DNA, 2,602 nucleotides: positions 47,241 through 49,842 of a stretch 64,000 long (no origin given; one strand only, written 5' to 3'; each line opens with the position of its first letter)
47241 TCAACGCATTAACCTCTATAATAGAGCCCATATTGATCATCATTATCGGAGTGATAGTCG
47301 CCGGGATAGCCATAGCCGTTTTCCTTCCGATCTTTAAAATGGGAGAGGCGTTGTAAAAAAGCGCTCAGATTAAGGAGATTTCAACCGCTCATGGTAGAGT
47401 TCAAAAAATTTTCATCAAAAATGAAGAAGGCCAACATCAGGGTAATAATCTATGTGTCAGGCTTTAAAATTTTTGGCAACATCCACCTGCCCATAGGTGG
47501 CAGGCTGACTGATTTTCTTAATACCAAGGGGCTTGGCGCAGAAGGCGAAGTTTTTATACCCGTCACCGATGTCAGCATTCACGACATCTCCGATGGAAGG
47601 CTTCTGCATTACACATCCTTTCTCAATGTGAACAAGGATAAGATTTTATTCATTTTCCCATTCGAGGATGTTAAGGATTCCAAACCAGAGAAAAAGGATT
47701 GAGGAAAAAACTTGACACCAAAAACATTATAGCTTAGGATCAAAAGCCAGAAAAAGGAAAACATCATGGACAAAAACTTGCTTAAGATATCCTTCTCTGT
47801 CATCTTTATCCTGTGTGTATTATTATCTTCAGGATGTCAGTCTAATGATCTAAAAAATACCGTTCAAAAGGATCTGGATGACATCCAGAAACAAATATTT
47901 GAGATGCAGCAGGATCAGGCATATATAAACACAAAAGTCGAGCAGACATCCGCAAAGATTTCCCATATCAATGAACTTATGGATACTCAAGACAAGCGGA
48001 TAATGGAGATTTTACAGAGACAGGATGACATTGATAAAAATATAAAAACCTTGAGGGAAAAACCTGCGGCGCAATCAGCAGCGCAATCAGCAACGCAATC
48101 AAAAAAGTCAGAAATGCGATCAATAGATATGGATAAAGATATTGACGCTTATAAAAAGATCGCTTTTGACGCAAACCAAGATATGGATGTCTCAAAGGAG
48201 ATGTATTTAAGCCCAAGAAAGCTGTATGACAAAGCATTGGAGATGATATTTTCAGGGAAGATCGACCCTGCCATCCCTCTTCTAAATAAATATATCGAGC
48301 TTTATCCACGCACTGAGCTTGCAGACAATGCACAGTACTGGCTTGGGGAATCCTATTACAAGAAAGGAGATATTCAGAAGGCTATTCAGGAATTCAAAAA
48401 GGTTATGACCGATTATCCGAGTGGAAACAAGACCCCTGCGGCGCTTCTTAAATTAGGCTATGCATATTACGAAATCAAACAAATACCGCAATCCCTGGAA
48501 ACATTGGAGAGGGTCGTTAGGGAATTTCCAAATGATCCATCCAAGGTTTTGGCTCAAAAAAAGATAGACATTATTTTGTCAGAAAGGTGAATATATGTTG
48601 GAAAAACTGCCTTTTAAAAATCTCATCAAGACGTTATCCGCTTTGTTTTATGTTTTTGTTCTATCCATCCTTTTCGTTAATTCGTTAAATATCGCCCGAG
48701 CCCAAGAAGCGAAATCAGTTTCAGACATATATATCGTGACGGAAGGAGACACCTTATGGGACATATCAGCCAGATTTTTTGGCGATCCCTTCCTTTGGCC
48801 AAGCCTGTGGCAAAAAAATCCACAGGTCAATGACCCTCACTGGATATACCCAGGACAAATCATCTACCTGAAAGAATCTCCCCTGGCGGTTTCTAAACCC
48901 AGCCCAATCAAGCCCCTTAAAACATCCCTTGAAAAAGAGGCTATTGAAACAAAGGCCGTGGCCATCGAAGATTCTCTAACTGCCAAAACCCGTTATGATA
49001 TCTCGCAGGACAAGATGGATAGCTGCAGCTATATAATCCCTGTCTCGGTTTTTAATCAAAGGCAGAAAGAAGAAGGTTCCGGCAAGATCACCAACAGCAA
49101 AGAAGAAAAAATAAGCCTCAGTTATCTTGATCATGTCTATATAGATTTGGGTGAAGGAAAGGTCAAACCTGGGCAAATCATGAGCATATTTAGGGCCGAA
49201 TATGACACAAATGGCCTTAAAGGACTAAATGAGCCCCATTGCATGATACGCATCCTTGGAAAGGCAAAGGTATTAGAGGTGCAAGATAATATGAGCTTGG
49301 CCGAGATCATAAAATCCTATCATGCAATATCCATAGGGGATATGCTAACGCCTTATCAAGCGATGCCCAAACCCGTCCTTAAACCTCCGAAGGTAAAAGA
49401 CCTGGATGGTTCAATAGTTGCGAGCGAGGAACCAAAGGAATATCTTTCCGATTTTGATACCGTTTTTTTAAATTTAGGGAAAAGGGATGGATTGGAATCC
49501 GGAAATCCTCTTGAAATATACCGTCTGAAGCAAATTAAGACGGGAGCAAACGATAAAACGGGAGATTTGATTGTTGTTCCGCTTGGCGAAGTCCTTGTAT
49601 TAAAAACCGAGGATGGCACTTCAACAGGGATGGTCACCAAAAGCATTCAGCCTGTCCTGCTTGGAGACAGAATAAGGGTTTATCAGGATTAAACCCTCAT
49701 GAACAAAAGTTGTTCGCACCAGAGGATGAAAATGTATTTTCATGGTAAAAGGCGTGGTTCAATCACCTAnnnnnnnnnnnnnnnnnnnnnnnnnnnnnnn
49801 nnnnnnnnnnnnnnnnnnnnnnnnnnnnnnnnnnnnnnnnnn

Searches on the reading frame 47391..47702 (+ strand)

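Call 16: search_protein_families(library=pfam, proteins=[window:47391-47702:+], max_evalue=0.001)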
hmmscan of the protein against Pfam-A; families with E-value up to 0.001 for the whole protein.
window:47391-47702:+ (103 aa): 1 family
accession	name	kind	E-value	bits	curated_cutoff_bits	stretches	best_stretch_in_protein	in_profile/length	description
PF20660.2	DUF6812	-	7.8e-12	45.4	27.1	1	27-85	2-53/53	Family of unknown function (DUF6812)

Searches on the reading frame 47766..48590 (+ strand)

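Call 49: search_protein_families(library=pfam, proteins=[window:47766-48590:+], max_evalue=0.001)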
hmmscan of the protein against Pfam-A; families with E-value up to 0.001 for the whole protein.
window:47766-48590:+ (274 aa): 13 families
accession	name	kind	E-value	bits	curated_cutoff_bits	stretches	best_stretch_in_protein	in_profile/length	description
PF13174.12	TPR_6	-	6.4e-19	67.7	26.3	2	189-219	2-32/33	Tetratricopeptide repeat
PF13525.12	YfiO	-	5.7e-14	52.8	25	2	193-261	11-79/203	Outer membrane lipoprotein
PF07719.23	TPR_2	-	6.7e-12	45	27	1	189-217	3-31/34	Tetratricopeptide repeat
PF14559.12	TPR_19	-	1.2e-10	42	25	1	199-258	3-59/68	Tetratricopeptide repeat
PF13432.12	TPR_16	-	3.4e-09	37.4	32.7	1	155-219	2-63/65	Tetratricopeptide repeat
PF00515.34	TPR_1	-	4.4e-09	36.2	27.8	0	189-213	3-27/34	Tetratricopeptide repeat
PF13428.12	TPR_14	-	1e-08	35.5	23.5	0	224-258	1-35/44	Tetratricopeptide repeat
PF13181.12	TPR_8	-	1.8e-08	34.3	25.7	0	189-213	3-27/34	Tetratricopeptide repeat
PF13424.12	TPR_12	-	9e-07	29.4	30.1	1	188-251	4-72/77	Tetratricopeptide repeat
PF13512.12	TPR_18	-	1.1e-06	29.3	21.9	1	185-258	8-81/145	Tetratricopeptide repeat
PF09976.15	TPR_21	-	3.6e-05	24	25.5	0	153-251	42-140/193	Tetratricopeptide repeat-like domain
PF12895.13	ANAPC3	-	3.7e-05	24.4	27.2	1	165-249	4-81/82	Anaphase-promoting complex, cyclosome, subunit 3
PF13414.12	TPR_11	-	0.00061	19.9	26.8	0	194-236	1-40/42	TPR repeat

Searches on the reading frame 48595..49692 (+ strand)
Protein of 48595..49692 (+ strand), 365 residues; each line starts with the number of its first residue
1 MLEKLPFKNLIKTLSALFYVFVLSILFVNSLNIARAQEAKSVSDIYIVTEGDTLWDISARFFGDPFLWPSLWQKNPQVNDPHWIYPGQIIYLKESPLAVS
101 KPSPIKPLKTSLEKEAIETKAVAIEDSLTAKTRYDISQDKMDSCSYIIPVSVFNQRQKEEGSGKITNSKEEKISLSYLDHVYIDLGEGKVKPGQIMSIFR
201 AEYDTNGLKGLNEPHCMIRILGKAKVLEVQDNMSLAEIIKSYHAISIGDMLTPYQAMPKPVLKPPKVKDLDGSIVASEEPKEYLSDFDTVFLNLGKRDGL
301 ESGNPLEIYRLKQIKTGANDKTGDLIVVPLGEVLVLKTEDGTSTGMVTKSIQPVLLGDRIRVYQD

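Call 16: search_protein_families(library=pfam, proteins=[window:48595-49692:+], max_evalue=0.001)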
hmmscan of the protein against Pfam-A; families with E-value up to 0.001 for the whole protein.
window:48595-49692:+ (365 aa): 2 families
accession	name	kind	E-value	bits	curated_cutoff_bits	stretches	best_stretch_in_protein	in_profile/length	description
PF01476.26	LysM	-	7.7e-09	35.8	20.9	1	46-92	1-42/43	LysM domain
PF16538.11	FlgT_C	-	0.00028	21.7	27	0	289-316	3-30/77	Flagellar assembly protein T, C-terminal domain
